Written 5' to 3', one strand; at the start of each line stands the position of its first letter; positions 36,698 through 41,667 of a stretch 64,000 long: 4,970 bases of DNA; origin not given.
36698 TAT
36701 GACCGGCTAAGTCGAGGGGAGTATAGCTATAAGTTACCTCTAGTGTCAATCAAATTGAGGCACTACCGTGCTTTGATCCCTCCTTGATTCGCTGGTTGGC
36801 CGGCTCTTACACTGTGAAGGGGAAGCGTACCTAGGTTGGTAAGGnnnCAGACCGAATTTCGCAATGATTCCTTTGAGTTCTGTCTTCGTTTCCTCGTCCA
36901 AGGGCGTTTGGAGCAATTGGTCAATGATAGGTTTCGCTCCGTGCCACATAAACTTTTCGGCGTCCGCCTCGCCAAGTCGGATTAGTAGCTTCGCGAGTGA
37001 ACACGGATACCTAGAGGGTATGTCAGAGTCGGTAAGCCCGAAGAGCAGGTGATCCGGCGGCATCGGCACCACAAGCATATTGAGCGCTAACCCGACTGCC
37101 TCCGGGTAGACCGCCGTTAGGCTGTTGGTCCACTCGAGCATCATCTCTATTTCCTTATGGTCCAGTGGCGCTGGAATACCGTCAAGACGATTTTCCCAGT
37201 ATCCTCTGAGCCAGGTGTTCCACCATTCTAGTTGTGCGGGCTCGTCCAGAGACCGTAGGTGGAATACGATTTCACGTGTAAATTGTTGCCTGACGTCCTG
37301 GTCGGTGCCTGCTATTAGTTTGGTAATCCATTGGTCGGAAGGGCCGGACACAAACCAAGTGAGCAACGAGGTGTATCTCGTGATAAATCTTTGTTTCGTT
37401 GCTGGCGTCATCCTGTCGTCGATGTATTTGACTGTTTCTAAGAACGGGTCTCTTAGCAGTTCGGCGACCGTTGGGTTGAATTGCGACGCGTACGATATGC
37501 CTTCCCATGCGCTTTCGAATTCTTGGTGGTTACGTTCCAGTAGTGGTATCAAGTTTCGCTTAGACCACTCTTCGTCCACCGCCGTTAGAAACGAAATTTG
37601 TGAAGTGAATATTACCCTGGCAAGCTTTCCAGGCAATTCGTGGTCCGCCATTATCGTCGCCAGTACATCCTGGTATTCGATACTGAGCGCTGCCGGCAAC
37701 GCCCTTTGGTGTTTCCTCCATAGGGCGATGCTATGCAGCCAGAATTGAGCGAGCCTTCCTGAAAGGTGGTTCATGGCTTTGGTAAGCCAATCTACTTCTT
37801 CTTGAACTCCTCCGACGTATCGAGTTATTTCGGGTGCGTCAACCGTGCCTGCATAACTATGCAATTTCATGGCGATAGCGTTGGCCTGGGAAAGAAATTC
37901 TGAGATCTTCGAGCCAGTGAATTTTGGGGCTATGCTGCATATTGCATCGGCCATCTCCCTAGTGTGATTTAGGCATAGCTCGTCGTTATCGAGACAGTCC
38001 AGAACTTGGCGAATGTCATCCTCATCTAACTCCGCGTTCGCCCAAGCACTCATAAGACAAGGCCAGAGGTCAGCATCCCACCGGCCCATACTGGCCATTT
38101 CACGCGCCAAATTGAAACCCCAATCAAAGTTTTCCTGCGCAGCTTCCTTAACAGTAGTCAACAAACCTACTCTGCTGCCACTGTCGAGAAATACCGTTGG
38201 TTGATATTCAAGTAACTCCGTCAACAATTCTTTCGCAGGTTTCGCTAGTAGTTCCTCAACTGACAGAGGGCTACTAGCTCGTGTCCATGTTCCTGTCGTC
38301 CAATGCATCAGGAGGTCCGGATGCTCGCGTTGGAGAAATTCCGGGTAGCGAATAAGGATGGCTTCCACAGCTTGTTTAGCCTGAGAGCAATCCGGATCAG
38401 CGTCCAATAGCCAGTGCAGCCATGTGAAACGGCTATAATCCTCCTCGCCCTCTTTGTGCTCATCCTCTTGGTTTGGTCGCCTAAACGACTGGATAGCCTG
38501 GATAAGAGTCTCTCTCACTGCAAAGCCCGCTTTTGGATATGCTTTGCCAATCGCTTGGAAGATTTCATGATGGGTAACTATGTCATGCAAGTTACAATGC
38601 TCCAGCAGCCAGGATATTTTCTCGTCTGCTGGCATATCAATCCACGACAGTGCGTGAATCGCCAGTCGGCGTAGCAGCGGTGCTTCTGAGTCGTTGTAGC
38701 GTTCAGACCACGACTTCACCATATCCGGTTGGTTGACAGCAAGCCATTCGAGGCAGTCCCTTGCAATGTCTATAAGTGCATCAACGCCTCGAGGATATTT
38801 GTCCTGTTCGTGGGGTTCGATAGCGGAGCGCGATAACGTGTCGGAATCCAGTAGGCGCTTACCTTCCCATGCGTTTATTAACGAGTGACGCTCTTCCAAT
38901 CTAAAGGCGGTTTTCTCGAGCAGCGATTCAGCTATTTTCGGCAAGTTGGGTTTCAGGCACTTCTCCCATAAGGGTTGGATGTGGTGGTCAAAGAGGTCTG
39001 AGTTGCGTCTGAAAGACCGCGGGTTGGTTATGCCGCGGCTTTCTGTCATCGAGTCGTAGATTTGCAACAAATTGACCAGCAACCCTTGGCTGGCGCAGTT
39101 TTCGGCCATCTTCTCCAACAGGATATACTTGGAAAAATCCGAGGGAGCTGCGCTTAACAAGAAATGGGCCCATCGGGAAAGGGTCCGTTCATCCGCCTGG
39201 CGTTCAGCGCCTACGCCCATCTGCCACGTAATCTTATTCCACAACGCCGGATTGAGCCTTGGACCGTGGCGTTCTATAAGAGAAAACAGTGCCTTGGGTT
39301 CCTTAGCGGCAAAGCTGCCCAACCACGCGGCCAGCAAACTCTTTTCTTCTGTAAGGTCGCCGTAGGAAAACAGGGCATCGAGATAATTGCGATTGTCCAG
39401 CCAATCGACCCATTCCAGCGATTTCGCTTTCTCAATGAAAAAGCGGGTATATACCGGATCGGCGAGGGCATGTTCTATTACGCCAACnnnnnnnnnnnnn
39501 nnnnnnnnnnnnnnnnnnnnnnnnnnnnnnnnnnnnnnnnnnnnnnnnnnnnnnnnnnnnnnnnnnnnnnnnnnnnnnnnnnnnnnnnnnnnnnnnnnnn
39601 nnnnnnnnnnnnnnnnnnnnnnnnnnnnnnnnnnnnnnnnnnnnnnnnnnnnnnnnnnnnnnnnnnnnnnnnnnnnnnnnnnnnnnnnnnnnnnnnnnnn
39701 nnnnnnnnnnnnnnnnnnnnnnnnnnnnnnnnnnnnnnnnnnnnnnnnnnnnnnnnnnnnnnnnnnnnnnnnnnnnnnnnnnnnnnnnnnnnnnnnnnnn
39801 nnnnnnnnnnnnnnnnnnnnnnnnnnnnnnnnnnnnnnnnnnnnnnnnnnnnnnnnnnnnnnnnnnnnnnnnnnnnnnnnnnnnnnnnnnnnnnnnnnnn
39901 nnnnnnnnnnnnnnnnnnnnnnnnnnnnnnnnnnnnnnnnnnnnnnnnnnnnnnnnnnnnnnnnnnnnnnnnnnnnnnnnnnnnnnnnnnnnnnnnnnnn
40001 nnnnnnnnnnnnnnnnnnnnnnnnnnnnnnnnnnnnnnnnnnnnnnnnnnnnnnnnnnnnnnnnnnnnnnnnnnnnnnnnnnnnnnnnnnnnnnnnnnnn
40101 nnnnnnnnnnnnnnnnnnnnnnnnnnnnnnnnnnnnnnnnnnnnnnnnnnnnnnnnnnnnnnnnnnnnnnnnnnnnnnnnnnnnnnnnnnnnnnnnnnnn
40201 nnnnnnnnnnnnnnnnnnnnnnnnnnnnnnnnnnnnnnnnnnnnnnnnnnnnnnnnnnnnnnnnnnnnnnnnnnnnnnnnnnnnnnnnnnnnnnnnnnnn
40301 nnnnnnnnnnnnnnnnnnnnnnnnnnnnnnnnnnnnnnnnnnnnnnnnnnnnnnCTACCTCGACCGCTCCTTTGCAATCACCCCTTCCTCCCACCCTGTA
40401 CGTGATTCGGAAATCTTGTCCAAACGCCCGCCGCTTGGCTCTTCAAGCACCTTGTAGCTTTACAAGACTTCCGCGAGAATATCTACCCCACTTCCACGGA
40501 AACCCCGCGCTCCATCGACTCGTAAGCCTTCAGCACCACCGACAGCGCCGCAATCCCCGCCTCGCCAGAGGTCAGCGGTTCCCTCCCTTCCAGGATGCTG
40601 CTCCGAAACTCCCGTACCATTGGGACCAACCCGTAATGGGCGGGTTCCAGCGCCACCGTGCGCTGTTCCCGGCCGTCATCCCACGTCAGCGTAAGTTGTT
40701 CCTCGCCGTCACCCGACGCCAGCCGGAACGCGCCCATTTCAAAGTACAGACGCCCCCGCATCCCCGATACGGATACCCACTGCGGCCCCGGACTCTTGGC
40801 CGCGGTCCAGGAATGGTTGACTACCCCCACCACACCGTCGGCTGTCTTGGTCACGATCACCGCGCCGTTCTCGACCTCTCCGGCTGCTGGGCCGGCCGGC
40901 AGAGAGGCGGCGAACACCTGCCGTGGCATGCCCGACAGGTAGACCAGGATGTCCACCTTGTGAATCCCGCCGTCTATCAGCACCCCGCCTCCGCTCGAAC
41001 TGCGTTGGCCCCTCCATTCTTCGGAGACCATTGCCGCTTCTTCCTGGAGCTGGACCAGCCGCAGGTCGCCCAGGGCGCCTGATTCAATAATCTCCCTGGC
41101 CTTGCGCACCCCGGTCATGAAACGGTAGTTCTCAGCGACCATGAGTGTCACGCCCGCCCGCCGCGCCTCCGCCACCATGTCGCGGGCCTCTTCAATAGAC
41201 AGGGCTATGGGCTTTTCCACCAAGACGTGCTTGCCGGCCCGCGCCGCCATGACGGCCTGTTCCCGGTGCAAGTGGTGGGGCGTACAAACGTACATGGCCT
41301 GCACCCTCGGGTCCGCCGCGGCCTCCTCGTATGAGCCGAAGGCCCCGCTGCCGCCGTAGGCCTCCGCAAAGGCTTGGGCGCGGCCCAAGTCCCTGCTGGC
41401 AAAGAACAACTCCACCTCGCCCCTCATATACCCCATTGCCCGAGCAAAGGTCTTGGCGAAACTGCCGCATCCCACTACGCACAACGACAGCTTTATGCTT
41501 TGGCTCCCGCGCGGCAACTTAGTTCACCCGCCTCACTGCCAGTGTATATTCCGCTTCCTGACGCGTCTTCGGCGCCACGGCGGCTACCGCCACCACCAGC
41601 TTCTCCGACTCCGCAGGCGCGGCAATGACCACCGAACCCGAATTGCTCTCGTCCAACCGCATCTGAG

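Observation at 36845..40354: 1169-aa SIR2-domain protein in a low-GC islet as a candidate defence-associated sirtuin (DSR-like) NADase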

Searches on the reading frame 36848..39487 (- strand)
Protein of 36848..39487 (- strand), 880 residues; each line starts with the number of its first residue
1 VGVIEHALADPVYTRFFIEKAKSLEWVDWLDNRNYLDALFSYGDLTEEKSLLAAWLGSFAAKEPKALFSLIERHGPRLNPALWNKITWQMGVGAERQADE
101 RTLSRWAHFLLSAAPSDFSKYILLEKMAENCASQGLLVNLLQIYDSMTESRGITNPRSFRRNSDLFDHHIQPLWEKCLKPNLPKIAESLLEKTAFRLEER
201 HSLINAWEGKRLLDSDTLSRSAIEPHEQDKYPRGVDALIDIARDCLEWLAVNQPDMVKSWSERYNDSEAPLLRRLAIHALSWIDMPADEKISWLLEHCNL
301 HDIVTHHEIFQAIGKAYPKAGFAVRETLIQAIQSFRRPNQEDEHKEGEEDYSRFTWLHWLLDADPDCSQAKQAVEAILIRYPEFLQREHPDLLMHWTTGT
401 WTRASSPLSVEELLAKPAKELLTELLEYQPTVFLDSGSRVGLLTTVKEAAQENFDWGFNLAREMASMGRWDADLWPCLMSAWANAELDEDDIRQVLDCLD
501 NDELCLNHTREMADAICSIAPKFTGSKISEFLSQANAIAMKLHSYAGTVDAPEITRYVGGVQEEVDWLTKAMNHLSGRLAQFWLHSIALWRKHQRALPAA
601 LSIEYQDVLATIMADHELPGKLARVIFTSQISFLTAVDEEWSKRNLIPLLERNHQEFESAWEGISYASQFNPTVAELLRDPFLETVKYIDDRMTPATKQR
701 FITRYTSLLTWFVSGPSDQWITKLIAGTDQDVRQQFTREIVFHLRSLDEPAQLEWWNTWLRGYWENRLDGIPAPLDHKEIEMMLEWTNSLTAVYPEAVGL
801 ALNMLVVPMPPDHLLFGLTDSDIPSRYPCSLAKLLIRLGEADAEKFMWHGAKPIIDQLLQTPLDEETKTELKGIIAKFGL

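Call 40: search_protein_representatives(protein=window:36848-39487:-)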
Query: 880 residues. Proteins with E-value up to 0.001 (for the whole library): 1921; up to 1e-10: 1385; up to 1e-30: 758. The best 150 are listed.
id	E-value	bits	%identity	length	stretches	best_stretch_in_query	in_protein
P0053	4.6e-233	792.6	45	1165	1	2-880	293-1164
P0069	1.6e-229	780.9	43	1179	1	2-877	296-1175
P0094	1.1e-220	751.6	43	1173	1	2-880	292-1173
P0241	3.1e-206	703.8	43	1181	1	2-880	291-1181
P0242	3.9e-200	683.6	46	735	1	137-880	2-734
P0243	3.5e-199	680.5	44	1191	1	3-880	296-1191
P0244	6.6e-194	663.0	40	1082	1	3-877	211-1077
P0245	1.0e-187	642.5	41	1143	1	3-879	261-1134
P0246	3.4e-183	627.6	41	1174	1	3-880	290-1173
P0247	2.4e-179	614.8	40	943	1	2-879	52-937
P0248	3.7e-177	607.6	37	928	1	2-877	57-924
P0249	1.6e-167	575.7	37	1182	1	3-879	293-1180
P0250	2.0e-165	568.8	43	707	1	8-694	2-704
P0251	2.8e-165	568.3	37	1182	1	4-880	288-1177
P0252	1.1e-164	566.3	38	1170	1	4-880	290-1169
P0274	4.4e-145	501.5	34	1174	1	3-876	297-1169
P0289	2.3e-135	469.3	35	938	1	6-878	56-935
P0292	5.0e-134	464.9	34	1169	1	3-879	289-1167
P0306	1.2e-126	440.4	33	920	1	3-879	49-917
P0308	4.5e-125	435.3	33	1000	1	2-879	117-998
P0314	2.1e-123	429.7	34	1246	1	10-844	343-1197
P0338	1.6e-105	370.6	30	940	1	3-846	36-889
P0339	1.7e-105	370.5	33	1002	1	9-841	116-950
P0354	8.1e-99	348.4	30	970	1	4-839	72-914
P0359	2.5e-95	336.9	29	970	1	2-880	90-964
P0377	4.4e-91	322.8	29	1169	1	5-839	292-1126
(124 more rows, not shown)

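Call 59: search_protein_families(library=pfam, proteins=[P0247, P0248, P0289, P0306, P0308, P0338, P0339, P0354, P0359, P0314], max_evalue=0.001)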
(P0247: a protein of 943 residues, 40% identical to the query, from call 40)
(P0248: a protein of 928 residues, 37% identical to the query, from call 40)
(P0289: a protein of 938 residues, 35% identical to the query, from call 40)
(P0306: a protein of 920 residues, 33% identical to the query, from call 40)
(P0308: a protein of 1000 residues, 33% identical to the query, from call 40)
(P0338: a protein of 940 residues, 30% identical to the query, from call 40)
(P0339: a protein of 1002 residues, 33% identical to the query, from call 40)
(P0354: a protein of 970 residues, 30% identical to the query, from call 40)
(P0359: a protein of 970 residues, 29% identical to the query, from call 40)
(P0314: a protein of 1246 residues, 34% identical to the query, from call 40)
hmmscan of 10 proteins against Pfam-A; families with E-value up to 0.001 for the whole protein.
P0247 (943 aa): 1 family
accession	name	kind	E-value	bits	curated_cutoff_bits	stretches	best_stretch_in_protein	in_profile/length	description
PF13212.11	DUF4020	-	9.4e-07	29.2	22.7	1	775-862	14-105/182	Domain of unknown function (DUF4020)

P0248 (928 aa): 1 family
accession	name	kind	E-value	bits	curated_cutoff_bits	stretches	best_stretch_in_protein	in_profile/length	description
PF13212.11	DUF4020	-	8.7e-09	35.8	22.7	1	770-856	18-109/182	Domain of unknown function (DUF4020)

P0289 (938 aa): 1 family
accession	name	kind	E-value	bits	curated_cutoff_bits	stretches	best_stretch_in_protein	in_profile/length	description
PF13212.11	DUF4020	-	1.8e-11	44.5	22.7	1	764-930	2-180/182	Domain of unknown function (DUF4020)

P0306 (920 aa): 1 family
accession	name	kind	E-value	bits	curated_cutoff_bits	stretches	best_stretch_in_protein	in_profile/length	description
PF13212.11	DUF4020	-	3.9e-09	36.9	22.7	1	757-873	14-141/182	Domain of unknown function (DUF4020)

P0308 (1000 aa): 1 family
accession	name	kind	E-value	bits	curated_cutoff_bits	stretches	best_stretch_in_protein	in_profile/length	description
PF13289.12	SIR2_2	-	3.3e-05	24.5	24.5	1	5-54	76-131/141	SIR2-like domain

P0338 (940 aa): 1 family
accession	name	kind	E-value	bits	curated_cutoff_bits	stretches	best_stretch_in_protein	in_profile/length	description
PF13212.11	DUF4020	-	2.1e-08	34.6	22.7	1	761-917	13-180/182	Domain of unknown function (DUF4020)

P0339 (1002 aa): 1 family
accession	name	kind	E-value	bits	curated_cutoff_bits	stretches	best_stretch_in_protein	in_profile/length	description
PF13212.11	DUF4020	-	4.9e-09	36.6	22.7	1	828-916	14-106/182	Domain of unknown function (DUF4020)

P0354 (970 aa): 1 family
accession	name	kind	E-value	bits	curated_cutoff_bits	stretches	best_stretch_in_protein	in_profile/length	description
PF13212.11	DUF4020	-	4.2e-09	36.8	22.7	1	794-918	14-149/182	Domain of unknown function (DUF4020)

P0359 (970 aa): 1 family
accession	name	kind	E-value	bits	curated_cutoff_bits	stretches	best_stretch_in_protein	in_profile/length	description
PF13212.11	DUF4020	-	4.3e-09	36.8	22.7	1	802-891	13-106/182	Domain of unknown function (DUF4020)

P0314 (1246 aa): 2 families
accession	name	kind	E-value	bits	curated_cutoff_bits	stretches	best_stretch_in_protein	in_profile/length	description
PF13289.12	SIR2_2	-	3.6e-17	63.2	24.5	1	158-286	3-141/141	SIR2-like domain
PF13212.11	DUF4020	-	1.2e-09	38.6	22.7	1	1068-1155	13-104/182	Domain of unknown function (DUF4020)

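Call 89: search_solved_structures(query=window:36848-39487:-, max_evalue=10)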
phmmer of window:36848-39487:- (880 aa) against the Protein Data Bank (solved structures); distinct sequences matched with E-value up to 10: 0.

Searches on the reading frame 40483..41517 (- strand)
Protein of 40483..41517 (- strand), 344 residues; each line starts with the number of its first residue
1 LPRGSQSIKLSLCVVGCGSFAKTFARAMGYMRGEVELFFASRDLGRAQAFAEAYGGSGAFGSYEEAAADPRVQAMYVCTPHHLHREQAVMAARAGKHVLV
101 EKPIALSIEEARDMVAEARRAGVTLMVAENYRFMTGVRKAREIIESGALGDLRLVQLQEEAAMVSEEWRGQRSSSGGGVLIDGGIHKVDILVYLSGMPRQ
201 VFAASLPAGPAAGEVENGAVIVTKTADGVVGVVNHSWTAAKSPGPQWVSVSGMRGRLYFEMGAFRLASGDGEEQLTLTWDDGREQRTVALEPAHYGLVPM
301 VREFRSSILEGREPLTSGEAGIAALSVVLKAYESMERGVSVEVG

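Call 13: search_protein_families(library=pfam, proteins=[window:40483-41517:-], max_evalue=0.001)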
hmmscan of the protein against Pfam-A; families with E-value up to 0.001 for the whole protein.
window:40483-41517:- (344 aa): 3 families
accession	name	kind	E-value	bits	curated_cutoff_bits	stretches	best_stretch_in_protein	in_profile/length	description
PF01408.29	GFO_IDH_MocA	-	2.8e-26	93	24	1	13-128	4-119/120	Oxidoreductase family, NAD-binding Rossmann fold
PF22725.1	GFO_IDH_MocA_C3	-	4e-22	78.9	27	1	137-257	1-123/124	GFO/IDH/MocA C-terminal domain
PF02894.22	GFO_IDH_MocA_C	-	3.9e-16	60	22.9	1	141-343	1-218/218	Oxidoreductase family, C-terminal alpha/beta domain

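Call 70: find_related_loci(query=window:40483-41517:-, collection=metagenome_contigs, flank=10000)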
Query window:40483-41517:- (344 aa) in metagenome_contigs; peptide patterns used: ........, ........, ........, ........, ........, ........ (x = any residue, [..] = any of these).
254 stretches matched a pattern; 160 encode a relative of the query (tblastn E <= 1e-3); the best 80 are kept; 80 distinct loci.
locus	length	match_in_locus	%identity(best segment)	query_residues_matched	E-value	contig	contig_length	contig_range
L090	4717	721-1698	58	7-343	2e-132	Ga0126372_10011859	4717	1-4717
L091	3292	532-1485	60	7-335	4e-133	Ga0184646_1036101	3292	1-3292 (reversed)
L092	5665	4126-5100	59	8-343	5e-129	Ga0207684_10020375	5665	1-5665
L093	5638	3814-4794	59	3-341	9e-127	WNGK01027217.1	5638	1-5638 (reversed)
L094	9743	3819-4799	58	3-341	2e-125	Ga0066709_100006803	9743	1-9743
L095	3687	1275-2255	58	3-341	2e-125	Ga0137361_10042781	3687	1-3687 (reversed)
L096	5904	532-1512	58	3-341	8e-123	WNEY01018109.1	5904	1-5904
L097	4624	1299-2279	58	3-341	8e-124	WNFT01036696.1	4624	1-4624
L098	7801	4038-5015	57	7-343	4e-122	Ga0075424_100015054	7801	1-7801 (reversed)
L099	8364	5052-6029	57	7-343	2e-122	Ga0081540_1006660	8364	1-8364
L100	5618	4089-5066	57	7-343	2e-122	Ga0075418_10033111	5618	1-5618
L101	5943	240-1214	56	8-343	3e-121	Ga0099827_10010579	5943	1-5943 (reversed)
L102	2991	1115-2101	56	3-343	3e-125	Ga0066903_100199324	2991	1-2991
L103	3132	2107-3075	55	8-341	2e-123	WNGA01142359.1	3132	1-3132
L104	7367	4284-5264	58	3-341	2e-119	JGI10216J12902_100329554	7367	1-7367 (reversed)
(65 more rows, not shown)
